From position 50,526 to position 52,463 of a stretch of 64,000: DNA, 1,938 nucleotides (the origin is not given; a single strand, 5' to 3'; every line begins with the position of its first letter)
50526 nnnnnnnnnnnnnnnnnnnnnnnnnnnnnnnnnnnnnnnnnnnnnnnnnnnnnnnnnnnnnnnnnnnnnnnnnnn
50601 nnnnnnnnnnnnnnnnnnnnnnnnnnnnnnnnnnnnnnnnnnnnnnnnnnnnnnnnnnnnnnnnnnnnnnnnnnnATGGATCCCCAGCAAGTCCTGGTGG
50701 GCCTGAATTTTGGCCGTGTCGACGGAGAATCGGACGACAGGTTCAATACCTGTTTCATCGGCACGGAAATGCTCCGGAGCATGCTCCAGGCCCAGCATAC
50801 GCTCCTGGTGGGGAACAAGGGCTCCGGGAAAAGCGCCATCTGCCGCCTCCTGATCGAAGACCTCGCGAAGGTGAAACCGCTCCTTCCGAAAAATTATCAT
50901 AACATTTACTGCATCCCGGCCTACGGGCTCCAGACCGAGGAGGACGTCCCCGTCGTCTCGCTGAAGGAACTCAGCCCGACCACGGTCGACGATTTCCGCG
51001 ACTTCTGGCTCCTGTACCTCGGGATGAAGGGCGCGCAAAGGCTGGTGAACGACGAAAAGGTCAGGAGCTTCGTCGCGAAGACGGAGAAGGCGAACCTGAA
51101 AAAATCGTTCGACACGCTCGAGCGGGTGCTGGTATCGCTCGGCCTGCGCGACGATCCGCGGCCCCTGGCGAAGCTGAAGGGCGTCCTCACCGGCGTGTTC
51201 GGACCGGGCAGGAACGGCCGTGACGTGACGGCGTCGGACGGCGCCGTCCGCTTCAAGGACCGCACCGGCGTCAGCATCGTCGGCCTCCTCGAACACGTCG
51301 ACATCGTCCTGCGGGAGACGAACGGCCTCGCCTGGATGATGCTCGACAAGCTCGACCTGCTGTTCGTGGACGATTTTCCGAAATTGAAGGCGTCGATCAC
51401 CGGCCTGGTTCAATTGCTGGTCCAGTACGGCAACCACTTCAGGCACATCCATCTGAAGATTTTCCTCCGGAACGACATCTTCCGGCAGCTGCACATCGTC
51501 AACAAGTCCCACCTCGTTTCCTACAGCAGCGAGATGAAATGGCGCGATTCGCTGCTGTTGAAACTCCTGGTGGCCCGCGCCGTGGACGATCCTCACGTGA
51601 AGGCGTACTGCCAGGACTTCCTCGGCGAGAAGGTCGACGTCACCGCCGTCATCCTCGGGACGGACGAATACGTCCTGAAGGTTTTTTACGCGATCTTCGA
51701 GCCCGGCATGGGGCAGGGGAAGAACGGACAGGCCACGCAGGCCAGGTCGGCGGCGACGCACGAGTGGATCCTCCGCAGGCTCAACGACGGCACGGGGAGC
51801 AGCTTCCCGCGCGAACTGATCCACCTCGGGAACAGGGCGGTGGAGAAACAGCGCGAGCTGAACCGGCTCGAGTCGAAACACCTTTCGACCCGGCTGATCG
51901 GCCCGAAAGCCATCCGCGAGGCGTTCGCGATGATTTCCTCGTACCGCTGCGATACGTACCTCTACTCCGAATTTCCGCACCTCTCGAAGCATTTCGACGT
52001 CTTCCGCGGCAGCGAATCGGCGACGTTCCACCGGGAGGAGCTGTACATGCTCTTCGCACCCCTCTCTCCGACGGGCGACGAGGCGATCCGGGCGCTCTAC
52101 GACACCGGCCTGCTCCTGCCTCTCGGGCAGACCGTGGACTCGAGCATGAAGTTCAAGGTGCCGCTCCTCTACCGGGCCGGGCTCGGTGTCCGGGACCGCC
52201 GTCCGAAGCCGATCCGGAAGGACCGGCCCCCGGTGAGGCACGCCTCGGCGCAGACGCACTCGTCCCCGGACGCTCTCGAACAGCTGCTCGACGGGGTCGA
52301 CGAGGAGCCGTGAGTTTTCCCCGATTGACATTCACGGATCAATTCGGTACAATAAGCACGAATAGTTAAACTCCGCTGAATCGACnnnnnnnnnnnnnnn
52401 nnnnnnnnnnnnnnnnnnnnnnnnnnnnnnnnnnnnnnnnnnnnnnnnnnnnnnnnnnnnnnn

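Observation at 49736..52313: Lower-GC divergent pair, 4-TM protein and P-loop NTPase: candidate uncharacterised conflict (defence) system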

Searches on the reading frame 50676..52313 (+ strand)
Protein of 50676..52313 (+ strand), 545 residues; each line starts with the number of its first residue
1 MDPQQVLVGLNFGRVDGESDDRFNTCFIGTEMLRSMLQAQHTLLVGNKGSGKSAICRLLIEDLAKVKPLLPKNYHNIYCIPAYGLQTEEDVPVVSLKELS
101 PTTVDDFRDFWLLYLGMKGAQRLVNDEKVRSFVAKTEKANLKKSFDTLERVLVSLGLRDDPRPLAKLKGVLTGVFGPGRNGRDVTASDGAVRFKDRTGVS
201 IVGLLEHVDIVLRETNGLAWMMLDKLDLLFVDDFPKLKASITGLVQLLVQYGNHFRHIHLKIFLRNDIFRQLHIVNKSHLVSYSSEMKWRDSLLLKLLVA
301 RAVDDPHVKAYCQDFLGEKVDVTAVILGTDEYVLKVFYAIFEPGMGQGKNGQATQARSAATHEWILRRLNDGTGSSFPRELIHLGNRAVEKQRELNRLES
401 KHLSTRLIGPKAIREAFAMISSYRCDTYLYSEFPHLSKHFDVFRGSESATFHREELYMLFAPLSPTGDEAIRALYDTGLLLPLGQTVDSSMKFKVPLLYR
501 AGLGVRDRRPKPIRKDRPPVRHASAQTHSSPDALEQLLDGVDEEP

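Call 3: search_protein_families(library=pfam, proteins=[window:50676-52313:+], max_evalue=1)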
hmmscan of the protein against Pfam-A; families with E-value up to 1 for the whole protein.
window:50676-52313:+ (545 aa): 11 families
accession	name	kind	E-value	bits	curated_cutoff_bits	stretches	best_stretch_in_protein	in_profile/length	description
PF13401.12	AAA_22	-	0.00025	21.8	27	1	38-120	4-63/130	AAA domain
PF05673.19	DUF815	-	0.0036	16.9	23.8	1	30-65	44-79/249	Protein of unknown function (DUF815)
PF13191.12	AAA_16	-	0.014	16.4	32.6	1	40-66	25-51/167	AAA ATPase domain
PF01580.24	FtsK_SpoIIIE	-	0.02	14.8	24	1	34-64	33-64/221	FtsK/SpoIIIE family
PF20720.3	nSTAND3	-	0.033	14.3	27.2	1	36-65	13-43/155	Novel STAND NTPase 3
PF12775.13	AAA_7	-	0.037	14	25.8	1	35-65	29-59/181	P-loop containing dynein motor region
PF13555.12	AAA_29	-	0.04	14.1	27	1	39-55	21-38/61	P-loop containing region of AAA domain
PF24389.1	ORC-CDC6-like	-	0.048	12.8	27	1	20-59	13-52/571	ORC-CDC6-like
PF03193.22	RsgA_GTPase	-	0.059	13.6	30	1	29-62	96-129/174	RsgA GTPase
PF00910.28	RNA_helicase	-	0.14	13.1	21.5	1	43-67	2-26/105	RNA helicase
PF24883.2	NPHP3_N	-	0.18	12.4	24.8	1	40-65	23-48/164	Nephrocystin 3, N-terminal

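Call 4: search_protein_families(library=padloc, proteins=[window:50676-52313:+], max_evalue=1)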
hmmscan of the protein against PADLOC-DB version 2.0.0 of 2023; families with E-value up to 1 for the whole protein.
window:50676-52313:+ (545 aa): 2 families
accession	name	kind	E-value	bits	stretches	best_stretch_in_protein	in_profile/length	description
PDLC04561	PDC-M28C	-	1.2e-14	52.1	2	204-403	157-361/480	-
PDLC04140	mad8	-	0.003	15.1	1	39-75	27-58/314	mads_8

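Call 5: search_protein_families(library=ncbifam, proteins=[window:50676-52313:+], max_evalue=1)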
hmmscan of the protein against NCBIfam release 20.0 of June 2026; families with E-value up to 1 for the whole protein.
window:50676-52313:+ (545 aa): 3 families
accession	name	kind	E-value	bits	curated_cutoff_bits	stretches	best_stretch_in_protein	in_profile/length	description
NF047389.1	ATPase_Sll1717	subfamily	6.8e-41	140.8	75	1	12-482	1-417/454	P-loop ATPase, Sll1717 family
NF053860.1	DS41_1_antiphage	equivalog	0.062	12.3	370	0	34-66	34-66/448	anti-phage protein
NF045998.1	cleave_ABC_plasm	equivalog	0.16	10.1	500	1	39-66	493-520/673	Mbov_0121 family peptidase domain-containing ABC transporter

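Call 15: find_homologous_proteins(query=window:50676-52313:+)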
Query window:50676-52313:+ (545 aa): 242 proteins with E <= 0.001 among 8000 candidates; the best 120 are listed.
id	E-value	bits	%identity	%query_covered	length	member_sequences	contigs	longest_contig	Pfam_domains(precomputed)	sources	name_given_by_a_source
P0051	0.0e+0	1239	100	100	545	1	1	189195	-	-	-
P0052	8.3e-296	1000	83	97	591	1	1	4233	-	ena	-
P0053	2.0e-295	999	84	96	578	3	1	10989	-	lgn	-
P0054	5.4e-295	997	83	94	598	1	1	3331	-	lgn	-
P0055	3.0e-290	981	81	97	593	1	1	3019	-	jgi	jgi:hypothetical protein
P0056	7.2e-290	980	81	97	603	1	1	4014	-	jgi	jgi:hypothetical protein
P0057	2.9e-285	965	82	96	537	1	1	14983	-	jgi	jgi:hypothetical protein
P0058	4.8e-284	961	79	97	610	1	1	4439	-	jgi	jgi:hypothetical protein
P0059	8.2e-284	960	78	100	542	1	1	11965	-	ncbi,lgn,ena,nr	ncbi:MAG TPA: hypothetical protein VI932_00755 [Bacteroidota bacterium]|nr:hypothetical protein [Bac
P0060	9.8e-284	960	80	96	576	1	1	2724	-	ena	-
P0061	3.9e-283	958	74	100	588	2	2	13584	-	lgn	-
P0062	9.9e-282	953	78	100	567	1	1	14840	-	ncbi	-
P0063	1.3e-279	946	79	97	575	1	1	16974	-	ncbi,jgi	-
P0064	3.9e-277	938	75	95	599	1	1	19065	-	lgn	-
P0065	6.0e-274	928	77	97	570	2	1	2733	-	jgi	-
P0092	9.6e-217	739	64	96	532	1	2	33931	PF24389.2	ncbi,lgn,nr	ncbi:MAG: hypothetical protein HYR76_08365 [Ignavibacteria bacterium]|nr:hypothetical protein [Ignav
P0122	2.8e-208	711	62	94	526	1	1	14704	PF24389.2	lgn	-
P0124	8.5e-207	706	61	94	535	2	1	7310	PF24389.2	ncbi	-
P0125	7.2e-206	703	59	96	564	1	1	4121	PF24389.2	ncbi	-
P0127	1.6e-204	699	61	94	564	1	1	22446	PF24389.2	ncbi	-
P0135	7.9e-200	683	60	94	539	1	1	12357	PF24389.2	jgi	jgi:hypothetical protein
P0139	1.2e-199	683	60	94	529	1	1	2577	PF24389.2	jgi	jgi:hypothetical protein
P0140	1.2e-196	673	59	94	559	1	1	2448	PF24389.2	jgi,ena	-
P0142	5.4e-196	670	59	94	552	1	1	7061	PF24389.2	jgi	jgi:hypothetical protein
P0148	1.4e-193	662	58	95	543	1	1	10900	PF24389.2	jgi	jgi:hypothetical protein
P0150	4.0e-193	661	59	94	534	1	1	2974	PF24389.2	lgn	-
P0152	5.6e-192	657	56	98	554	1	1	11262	PF24389.2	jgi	jgi:hypothetical protein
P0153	3.2e-190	651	58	94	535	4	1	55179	PF24389.2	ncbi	-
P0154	2.2e-188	645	57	94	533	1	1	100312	PF24389.2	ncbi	-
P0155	3.9e-188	645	58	94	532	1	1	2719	PF24389.2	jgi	jgi:hypothetical protein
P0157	4.1e-187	641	55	93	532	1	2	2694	PF24389.2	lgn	-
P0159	1.1e-186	640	57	94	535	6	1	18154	PF24389.2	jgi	jgi:hypothetical protein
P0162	3.7e-183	628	54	94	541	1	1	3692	PF24389.2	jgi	jgi:hypothetical protein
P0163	5.3e-183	628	54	94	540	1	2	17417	PF24389.2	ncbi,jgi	-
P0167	2.6e-182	625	54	94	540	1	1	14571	PF24389.2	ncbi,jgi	-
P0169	3.0e-182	625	54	94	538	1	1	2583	PF24389.2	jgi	-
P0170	3.4e-182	625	54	94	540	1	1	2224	PF24389.2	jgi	jgi:hypothetical protein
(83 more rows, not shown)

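Call 18: find_related_loci(query=A1, collection=genome_contigs, flank=6000)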
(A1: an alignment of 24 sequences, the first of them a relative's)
Query A1 (545 aa) in genome_contigs; peptide patterns used: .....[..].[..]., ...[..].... (x = any residue, [..] = any of these).
116 stretches matched a pattern; 67 encode a relative of the query (tblastn E <= 1e-3); 62 distinct loci.
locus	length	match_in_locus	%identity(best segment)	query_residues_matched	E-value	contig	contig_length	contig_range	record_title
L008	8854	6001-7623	78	1-544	0e+0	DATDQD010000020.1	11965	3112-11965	MAG TPA_asm: Bacteroidota bacterium isolate SMAG_U7938 k141_3159077, whole genome shotgun sequence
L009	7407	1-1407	77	60-526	0e+0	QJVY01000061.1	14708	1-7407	MAG: Ignavibacteria bacterium isolate SZUA-254 scaffold_7242, whole genome shotgun sequence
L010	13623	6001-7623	66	1-544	0e+0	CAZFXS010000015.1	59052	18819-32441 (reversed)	MAG TPA_asm: uncultured Chlorobiaceae bacterium isolate SRP237561_co1_246 genome assembly, contig: NODE_691_length_59052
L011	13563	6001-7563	67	1-521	0e+0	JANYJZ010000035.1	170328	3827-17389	MAG: Ignavibacteriae bacterium isolate GL140_4_metabinner_9 GL140_4_k141_554193, whole genome shotgun sequence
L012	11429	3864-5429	63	1-524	0e+0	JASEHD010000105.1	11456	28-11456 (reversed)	MAG: Bacteroidota bacterium isolate Yes70-14 NODE_105_length_11456_cov_5.082537, whole genome shotgun sequence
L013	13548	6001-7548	64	1-517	0e+0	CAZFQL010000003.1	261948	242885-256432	MAG TPA_asm: uncultured Chlorobiaceae bacterium isolate SRP302447_co3_354 genome assembly, contig: NODE_107_length_26194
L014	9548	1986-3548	63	1-518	0e+0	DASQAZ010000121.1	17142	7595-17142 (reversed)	MAG TPA_asm: Bacteroidota bacterium isolate SMAG_U11658 k141_2262346, whole genome shotgun sequence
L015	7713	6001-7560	63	1-522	0e+0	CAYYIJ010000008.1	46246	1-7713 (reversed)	MAG TPA_asm: uncultured Chlorobiaceae bacterium isolate SRP257756_co1_228 genome assembly, contig: NODE_418_length_46246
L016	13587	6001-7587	63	1-544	0e+0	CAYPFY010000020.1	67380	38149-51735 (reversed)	MAG TPA_asm: uncultured Chlorobiaceae bacterium isolate binchicken_co185_251 genome assembly, contig: NODE_543_length_67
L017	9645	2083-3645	62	1-524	0e+0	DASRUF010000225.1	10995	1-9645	MAG TPA_asm: Bacteroidota bacterium isolate SMAG_U7915 k141_1268381, whole genome shotgun sequence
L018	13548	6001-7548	65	1-517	0e+0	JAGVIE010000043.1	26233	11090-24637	MAG: Bacteroidetes bacterium isolate DeMMO2_4 c_000000040022, whole genome shotgun sequence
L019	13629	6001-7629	62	1-536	0e+0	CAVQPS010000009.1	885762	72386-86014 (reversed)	MAG: uncultured Ignavibacteriales bacterium isolate MFD01476.bin.1.135 genome assembly, contig: contig_39515, whole geno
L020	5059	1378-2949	60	1-525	0e+0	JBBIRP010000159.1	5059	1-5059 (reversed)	MAG: Ignavibacteriales bacterium isolate PFF170222_bin_352 NODE_2546_length_5059_cov_3.661471, whole genome shotgun sequ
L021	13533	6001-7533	63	1-511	0e+0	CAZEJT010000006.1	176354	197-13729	MAG TPA_asm: uncultured Chlorobiaceae bacterium isolate SRP273308_co1_412 genome assembly, contig: NODE_77_length_176354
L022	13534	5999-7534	62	2-514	0e+0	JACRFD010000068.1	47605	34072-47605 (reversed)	MAG: Ignavibacteriales bacterium isolate NC_groundwater_1716_Pr3_B-0.1um_38_18 SR-2_scaffold_141_2695119, whole genome s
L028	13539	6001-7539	57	1-511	0e+0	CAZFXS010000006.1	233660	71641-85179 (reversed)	MAG TPA_asm: uncultured Chlorobiaceae bacterium isolate SRP237561_co1_246 genome assembly, contig: NODE_49_length_233660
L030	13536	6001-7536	57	1-511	0e+0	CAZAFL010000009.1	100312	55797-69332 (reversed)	MAG TPA_asm: uncultured Chlorobiaceae bacterium isolate binchicken_co185_181 genome assembly, contig: NODE_272_length_10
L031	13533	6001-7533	55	1-511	0e+0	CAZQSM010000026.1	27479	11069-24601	MAG TPA_asm: uncultured Chlorobiaceae bacterium isolate SRP287453_co1_294 genome assembly, contig: NODE_2928_length_2747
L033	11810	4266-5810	54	1-511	0e+0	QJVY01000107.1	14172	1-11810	MAG: Ignavibacteria bacterium isolate SZUA-254 scaffold_7788, whole genome shotgun sequence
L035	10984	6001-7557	55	1-511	0e+0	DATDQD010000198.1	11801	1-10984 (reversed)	MAG TPA_asm: Bacteroidota bacterium isolate SMAG_U7938 k141_3023000, whole genome shotgun sequence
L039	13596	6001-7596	53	1-531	0e+0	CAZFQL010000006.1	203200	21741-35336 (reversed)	MAG TPA_asm: uncultured Chlorobiaceae bacterium isolate SRP302447_co3_354 genome assembly, contig: NODE_178_length_20320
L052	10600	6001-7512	51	1-505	5e-157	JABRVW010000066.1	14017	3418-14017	MAG: Ignavibacterium sp. isolate MAG-04r c_000000000970, whole genome shotgun sequence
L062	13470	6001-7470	38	1-505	6e-129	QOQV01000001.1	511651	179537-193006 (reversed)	MAG: Ignavibacteriae bacterium isolate BY39 NODE_8, whole genome shotgun sequence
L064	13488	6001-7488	38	1-511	3e-122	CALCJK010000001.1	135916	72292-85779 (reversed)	MAG: uncultured bacterium isolate H1_Bin_METABAT__173_sub_1 genome assembly, contig: c_000000359281, whole genome shotgu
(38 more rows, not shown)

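Call 23: search_protein_families(library=pfam, alignment_id=A1, max_evalue=0.01)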
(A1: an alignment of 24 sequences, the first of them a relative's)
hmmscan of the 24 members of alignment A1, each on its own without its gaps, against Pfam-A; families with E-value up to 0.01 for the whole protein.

A. member 1, P0051 (545 aa): 2 families
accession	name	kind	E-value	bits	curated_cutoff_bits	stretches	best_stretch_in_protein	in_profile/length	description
PF13401.12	AAA_22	-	0.00025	21.8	27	1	38-120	4-63/130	AAA domain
PF05673.19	DUF815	-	0.0036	16.9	23.8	1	30-65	44-79/249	Protein of unknown function (DUF815)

B. families by the number of members that match (of 24 scanned): 8 families
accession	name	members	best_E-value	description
PF24389.1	ORC-CDC6-like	19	6.9e-09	ORC-CDC6-like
PF13401.12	AAA_22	14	9.9e-06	AAA domain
PF13191.12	AAA_16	8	0.00092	AAA ATPase domain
PF05673.19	DUF815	3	0.0036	Protein of unknown function (DUF815)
PF01580.24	FtsK_SpoIIIE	2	0.0045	FtsK/SpoIIIE family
PF01935.23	DUF87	1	0.0027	Helicase HerA, central domain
PF05729.18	NACHT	1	0.0028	NACHT domain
PF22070.2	Androglobin_V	1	0.0098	Androglobin, domain V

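Call 31: predict_structure(alignment_id=A1)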
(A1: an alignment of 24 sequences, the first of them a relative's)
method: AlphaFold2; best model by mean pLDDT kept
length: 545 residues; sequences in the alignment: 24
mean_pLDDT: 74.6   pTM: 0.62
mean pLDDT of the five models: 74.6, 72.0, 70.3, 69.0, 67.6
residues with pLDDT >= 90: 169; 70-90: 198; 50-70: 83; < 50: 95
segments of 3 or more residues with pLDDT < 50: 86-90, 166-189, 228-230, 275-286, 349-356, 504-545
pLDDT, mean of each block of 10 residues (from residue 1): 89 67 60 68 62 74 79 89 57 72 85 91 93 94 96 84 54 38 39 89 96 94 64 70 79 86 67 45 49 86 92 95 84 95 71 55 87 68 92 94 93 90 75 81 80 94 91 83 83 82 47 41 31 31 31
secondary structure, 60 per line:
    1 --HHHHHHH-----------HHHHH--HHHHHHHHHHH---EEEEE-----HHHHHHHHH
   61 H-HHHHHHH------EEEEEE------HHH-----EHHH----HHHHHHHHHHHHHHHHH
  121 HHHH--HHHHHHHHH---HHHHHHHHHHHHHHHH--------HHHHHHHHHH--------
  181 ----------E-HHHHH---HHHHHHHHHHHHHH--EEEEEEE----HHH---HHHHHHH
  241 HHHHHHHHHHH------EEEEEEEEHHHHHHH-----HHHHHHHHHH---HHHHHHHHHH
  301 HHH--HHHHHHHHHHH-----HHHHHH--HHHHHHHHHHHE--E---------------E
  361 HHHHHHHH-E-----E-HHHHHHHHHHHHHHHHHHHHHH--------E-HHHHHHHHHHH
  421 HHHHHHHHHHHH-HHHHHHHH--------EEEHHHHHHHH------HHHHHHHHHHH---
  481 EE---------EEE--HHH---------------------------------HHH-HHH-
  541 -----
elements in order: H3-9 H21-25 H28-38 E42-46 H52-61 H63-69 E76-81 H104-124 H127-135 H139-154 H163-172 H193-197 H201-214 E217-223 H234-251 E258-265 H266-272 H278-287 H291-303 H306-316 H322-327 H330-340 H361-368 H378-399 H410-432 H434-441 E450-452 H453-460 H467-477 E492-494

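Call 34: search_solved_structures(query=A1, max_evalue=1)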
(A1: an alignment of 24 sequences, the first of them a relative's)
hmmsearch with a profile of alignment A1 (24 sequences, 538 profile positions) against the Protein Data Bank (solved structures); distinct sequences matched with E-value up to 1: 1.
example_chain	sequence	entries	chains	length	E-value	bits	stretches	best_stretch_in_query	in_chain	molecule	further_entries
4c0j_A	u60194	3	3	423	0.13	13.8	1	43-97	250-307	MITOCHONDRIAL RHO GTPASE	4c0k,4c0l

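Call 36: fold_search(model_id=the predicted structure, library=pdb)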
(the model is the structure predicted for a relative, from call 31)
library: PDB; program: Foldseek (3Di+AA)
matches with E <= 10: 391; with E <= 0.001: 3
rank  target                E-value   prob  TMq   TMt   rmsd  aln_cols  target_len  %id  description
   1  8hr8_F                9.0e-05  1.00  0.28  0.20  19.2       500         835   13  Structure of heptameric RdrA ring (released 2023-02-01)
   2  1w5s_B                4.9e-04  1.00  0.27  0.33  12.2       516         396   10  Structure of the Aeropyrum Pernix ORC2 protein (ADP form) (released 2004-10-05)
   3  2qby_A                8.4e-04  1.00  0.25  0.34  12.6       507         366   12  Crystal structure of a heterodimer of Cdc6/Orc1 initiators bound to origin DNA (from S. solfataricus) (released 2007-09-11)
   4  9zll_B                1.7e-03  0.99  0.28  0.29  14.3       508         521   11  Complex of N-terminal BrxC walker B, BrxB, and N-termianl PglZ from the Acinetobacter BREX system (released 2026-04-08)
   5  2v1u_A                3.6e-03  0.99  0.27  0.36  12.8       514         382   12  STRUCTURE OF THE AEROPYRUM PERNIX ORC1 PROTEIN IN COMPLEX WITH DNA (released 2007-09-18)
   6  1w5s_A                4.6e-03  0.96  0.23  0.30  13.1       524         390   10  Structure of the Aeropyrum Pernix ORC2 protein (ADP form) (released 2004-10-05)
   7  8zp5_E                4.6e-03  0.91  0.21  0.26  17.4       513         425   11  Cryo-EM structure of origin recognition complex (Orc5 basic patch mutations) with ARS1 DNA bound (released 2025-04-16)
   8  1w5t_C                7.1e-03  0.91  0.21  0.26  16.0       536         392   10  Structure of the Aeropyrum Pernix ORC2 protein (ADPNP-ADP complexes) (released 2004-10-05)
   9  1w5t_A                8.6e-03  0.96  0.26  0.32  12.3       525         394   10  Structure of the Aeropyrum Pernix ORC2 protein (ADPNP-ADP complexes) (released 2004-10-05)
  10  9zdx_A                1.3e-02  0.87  0.26  0.26  16.6       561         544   10  Dimer of ATPase BrxC containing a Walker B mutation and bound to ATP from the Acinetobacter BREX system (released 2026-04-08)
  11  2qby_B                1.8e-02  0.92  0.25  0.32  12.3       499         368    8  Crystal structure of a heterodimer of Cdc6/Orc1 initiators bound to origin DNA (from S. solfataricus) (released 2007-09-11)
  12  3syk_A                7.6e-02  0.30  0.15  0.23  18.5       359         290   14  Crystal structure of the AAA+ protein CbbX, selenomethionine structure (released 2011-11-09)
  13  9ria_B                1.5e-01  0.72  0.29  0.21  11.2       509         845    9  Cryo-EM structure of tomato NRC3-AVRcap1b complex (released 2025-07-23)
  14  9gm5_A                1.7e-01  0.38  0.23  0.28  16.4       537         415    8  OCCM maturation intermediate stalled with an Arginine Finger mutation in Mcm5: Conformer 1 (released 2025-03-05)
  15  7uiv_A                2.1e-01  0.44  0.17  0.16  12.9       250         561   10  ClpAP complex bound to ClpS N-terminal extension, class IIa (released 2022-11-09)
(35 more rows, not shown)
